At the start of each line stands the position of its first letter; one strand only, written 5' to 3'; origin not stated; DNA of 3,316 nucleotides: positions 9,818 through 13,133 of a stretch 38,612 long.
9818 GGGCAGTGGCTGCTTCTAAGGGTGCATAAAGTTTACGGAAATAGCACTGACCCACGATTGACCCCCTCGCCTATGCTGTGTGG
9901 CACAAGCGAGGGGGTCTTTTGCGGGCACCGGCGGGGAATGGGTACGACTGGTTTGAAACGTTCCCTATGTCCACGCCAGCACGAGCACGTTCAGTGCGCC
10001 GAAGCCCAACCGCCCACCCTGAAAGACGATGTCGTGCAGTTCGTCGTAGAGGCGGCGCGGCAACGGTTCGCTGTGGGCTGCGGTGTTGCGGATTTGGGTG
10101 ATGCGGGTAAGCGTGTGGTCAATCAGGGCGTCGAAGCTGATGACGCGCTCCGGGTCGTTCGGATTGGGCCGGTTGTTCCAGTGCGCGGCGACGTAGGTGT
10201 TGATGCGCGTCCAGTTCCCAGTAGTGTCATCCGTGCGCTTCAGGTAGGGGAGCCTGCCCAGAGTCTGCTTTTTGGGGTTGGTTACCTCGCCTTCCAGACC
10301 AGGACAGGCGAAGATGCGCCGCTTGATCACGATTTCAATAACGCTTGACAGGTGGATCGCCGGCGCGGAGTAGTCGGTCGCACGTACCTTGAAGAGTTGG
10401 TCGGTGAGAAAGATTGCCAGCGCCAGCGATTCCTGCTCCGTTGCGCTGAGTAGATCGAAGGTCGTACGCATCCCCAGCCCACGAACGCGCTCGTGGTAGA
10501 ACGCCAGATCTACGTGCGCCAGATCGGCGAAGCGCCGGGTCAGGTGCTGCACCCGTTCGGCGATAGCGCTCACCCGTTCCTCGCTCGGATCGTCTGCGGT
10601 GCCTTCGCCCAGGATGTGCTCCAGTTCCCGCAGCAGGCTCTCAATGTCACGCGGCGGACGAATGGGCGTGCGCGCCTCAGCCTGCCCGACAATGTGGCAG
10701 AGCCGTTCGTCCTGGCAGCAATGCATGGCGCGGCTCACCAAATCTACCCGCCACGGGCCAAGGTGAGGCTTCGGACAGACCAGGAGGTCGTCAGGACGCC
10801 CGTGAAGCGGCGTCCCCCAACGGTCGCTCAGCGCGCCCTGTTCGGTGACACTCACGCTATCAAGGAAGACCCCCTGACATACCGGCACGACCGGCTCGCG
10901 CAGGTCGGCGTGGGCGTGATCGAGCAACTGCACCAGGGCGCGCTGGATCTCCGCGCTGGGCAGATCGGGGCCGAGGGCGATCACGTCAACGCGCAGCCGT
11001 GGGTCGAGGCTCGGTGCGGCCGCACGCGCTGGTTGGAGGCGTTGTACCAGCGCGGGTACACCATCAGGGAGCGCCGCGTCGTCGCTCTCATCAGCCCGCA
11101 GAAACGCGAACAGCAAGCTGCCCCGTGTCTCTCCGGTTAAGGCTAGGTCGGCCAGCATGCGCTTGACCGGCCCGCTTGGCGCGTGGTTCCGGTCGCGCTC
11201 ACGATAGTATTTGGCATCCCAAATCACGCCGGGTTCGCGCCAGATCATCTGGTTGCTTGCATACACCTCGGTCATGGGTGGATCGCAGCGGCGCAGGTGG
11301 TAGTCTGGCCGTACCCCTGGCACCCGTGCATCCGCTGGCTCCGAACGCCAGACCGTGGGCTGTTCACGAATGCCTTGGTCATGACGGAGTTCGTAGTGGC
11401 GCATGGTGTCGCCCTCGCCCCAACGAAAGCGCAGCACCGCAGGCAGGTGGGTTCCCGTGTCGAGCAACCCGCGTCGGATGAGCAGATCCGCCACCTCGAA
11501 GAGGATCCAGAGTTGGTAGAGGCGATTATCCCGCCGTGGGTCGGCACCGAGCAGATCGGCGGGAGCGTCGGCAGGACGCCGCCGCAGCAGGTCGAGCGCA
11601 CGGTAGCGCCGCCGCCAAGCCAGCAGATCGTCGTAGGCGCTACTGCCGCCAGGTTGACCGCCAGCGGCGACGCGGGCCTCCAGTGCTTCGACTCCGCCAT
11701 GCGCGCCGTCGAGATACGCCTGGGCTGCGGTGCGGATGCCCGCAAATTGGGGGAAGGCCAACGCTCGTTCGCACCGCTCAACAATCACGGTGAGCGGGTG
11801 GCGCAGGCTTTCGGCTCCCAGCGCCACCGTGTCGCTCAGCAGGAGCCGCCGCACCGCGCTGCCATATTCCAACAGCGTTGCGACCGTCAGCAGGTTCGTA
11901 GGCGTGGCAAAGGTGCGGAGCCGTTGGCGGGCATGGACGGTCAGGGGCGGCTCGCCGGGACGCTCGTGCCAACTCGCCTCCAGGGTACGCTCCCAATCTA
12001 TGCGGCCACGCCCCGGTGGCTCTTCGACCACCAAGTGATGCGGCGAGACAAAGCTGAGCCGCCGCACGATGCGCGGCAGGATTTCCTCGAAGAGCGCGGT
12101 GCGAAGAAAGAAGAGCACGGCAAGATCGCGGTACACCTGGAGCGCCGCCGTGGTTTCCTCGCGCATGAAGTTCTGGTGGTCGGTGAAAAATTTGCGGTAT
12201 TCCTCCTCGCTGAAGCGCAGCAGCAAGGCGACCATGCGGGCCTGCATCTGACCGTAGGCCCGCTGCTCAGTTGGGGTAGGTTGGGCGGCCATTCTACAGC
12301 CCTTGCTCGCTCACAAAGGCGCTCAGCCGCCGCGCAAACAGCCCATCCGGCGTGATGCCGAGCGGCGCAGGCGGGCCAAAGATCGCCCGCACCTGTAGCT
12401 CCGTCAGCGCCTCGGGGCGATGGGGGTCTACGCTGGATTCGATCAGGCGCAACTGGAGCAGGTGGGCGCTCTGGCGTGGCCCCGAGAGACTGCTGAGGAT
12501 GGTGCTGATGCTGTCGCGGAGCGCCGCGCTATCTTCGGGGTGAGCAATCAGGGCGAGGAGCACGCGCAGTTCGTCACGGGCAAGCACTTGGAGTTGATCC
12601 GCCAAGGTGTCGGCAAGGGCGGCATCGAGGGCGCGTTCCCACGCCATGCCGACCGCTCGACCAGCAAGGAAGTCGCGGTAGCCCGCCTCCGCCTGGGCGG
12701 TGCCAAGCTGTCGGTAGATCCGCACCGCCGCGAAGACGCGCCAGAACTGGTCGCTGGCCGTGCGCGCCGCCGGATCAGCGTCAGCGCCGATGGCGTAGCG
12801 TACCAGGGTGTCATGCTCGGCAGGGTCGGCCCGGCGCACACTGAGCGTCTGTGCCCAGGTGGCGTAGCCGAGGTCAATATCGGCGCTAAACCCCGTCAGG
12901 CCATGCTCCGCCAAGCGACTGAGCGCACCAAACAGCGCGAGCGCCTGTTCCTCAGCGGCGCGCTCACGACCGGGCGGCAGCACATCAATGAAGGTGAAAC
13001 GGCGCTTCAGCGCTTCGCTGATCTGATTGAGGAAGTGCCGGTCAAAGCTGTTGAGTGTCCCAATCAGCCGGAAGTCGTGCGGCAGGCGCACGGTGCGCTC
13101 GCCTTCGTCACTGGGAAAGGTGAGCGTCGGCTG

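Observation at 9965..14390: Two-gene McrBC-like operon with atypical architecture: extended McrB-like GTPase plus McrC-like nuclease fused to a HEPN domain (candidate undescribed defence system)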

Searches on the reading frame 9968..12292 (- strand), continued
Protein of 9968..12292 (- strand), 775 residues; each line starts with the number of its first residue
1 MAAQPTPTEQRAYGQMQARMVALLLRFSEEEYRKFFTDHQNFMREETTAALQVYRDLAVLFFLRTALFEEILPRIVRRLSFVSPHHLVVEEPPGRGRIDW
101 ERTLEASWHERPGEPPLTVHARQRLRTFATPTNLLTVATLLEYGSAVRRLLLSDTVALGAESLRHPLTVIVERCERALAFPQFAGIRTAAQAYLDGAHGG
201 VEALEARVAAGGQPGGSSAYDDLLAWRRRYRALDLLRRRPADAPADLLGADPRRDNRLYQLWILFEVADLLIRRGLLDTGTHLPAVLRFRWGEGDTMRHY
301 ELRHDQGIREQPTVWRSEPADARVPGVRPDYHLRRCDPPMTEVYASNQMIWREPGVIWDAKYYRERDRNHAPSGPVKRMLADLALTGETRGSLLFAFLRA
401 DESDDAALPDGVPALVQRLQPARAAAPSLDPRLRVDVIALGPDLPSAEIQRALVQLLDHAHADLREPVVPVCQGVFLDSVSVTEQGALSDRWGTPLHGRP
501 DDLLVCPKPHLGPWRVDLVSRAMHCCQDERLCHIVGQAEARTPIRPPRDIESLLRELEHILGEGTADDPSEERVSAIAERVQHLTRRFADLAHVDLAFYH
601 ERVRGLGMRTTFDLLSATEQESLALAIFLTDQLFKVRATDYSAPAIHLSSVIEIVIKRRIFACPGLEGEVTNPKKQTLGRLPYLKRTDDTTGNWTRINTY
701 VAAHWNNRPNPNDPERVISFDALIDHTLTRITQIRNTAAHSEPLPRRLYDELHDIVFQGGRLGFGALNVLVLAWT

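Call 80: find_encoding_contigs(protein=window:9968-12292:-, flank=10000, max_places=4)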
Protein window:9968-12292:- (775 aa): 23 contigs read that carry it; 4 places shown.
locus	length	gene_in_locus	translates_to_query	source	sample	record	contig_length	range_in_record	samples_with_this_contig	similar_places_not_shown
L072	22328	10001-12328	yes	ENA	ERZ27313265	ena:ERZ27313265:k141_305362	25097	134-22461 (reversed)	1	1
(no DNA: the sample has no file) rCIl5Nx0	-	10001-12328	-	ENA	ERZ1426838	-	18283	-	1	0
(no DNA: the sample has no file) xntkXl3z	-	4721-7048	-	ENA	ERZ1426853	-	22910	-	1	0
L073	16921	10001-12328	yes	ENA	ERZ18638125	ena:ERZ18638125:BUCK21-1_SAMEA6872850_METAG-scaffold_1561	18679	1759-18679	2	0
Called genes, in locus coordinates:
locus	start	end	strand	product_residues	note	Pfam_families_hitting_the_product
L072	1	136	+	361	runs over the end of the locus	PF01658:Inos-1-P_synth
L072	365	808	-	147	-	-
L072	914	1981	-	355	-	PF09949:APP1_cat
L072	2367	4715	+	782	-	PF00989:PAS (faint), PF13188:PAS_8 (faint), PF08448:PAS_4 (weak), PF08447:PAS_3, PF08448:PAS_4, PF00512:HisKA, PF02518:HATPase_c, PF00072:Response_reg, +1 more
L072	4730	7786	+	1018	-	PF13188:PAS_8 (faint), PF00989:PAS (weak), PF13426:PAS_9, PF08448:PAS_4 (weak), PF00512:HisKA, PF02518:HATPase_c, PF00072:Response_reg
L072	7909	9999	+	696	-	PF07728:AAA_5 (weak)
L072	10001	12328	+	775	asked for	-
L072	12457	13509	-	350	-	-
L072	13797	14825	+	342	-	PF11258:DUF3048, PF17479:DUF3048_C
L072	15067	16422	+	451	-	PF25275:Golvesin_C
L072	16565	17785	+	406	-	PF03734:YkuD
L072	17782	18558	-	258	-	PF00702:Hydrolase, PF13344:Hydrolase_6, PF13242:Hydrolase_like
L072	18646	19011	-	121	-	PF00072:Response_reg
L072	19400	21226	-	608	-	PF00266:Aminotran_5, PF00155:Aminotran_1_2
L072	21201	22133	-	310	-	PF19307:SrpI-like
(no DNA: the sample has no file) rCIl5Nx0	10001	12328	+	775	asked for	-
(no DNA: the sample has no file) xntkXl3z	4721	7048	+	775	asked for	-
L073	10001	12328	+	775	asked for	-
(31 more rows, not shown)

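Call 81: find_encoding_contigs(protein=P0002, flank=10000, max_places=2)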
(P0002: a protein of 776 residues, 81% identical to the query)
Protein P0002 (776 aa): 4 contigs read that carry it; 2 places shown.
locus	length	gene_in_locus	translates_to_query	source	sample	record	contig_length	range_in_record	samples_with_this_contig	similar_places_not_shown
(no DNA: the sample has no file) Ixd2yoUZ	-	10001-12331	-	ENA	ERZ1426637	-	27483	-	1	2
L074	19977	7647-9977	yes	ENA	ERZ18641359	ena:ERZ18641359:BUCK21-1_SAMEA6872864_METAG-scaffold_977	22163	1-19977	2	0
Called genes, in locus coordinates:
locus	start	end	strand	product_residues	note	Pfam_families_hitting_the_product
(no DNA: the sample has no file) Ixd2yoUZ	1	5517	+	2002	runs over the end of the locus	-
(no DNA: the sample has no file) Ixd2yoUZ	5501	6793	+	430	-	-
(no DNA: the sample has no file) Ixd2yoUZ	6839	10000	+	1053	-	PF07728:AAA_5 (faint)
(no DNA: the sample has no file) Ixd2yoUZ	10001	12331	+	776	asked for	-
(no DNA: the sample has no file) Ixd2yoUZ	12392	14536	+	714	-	PF12770:CHAT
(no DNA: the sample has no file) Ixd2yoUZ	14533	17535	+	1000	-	PF13401:AAA_22 (weak)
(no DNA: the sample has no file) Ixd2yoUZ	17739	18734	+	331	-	PF02899:Phage_int_SAM_1 (weak), PF00589:Phage_integrase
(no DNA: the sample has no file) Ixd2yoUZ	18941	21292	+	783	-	-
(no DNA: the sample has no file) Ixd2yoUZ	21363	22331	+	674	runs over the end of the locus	-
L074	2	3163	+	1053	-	?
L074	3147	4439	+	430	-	-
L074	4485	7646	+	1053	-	PF07728:AAA_5 (faint)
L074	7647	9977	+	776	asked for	-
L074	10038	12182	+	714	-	PF12770:CHAT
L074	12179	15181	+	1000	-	PF13401:AAA_22 (weak)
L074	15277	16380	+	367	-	PF02899:Phage_int_SAM_1 (weak), PF00589:Phage_integrase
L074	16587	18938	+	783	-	-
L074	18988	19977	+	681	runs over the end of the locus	-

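Call 98: search_dna_similar(query=window:9968-12292:-, collection=plasmids, mode=protein, max_rows=10)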
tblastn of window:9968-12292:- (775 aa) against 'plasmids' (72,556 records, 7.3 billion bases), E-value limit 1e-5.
No match.

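Call 99: search_dna_similar(query=window:9968-12292:-, collection=phages, mode=protein, max_rows=10)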
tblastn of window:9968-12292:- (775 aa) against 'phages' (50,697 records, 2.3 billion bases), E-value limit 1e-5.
No match.

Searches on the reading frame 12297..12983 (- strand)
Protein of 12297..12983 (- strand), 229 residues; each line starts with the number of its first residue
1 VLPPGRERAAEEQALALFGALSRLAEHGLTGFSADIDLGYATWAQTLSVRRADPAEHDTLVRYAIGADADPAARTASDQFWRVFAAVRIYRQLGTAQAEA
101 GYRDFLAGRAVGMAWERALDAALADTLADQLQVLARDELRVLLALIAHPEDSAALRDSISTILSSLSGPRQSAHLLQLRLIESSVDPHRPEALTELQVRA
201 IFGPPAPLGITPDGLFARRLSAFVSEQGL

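Call 95: search_solved_structures(query=A7, max_evalue=10, show_alignments=2)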
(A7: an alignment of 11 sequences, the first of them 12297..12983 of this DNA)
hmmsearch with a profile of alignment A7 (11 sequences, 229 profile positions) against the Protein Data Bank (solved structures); distinct sequences matched with E-value up to 10: 0.
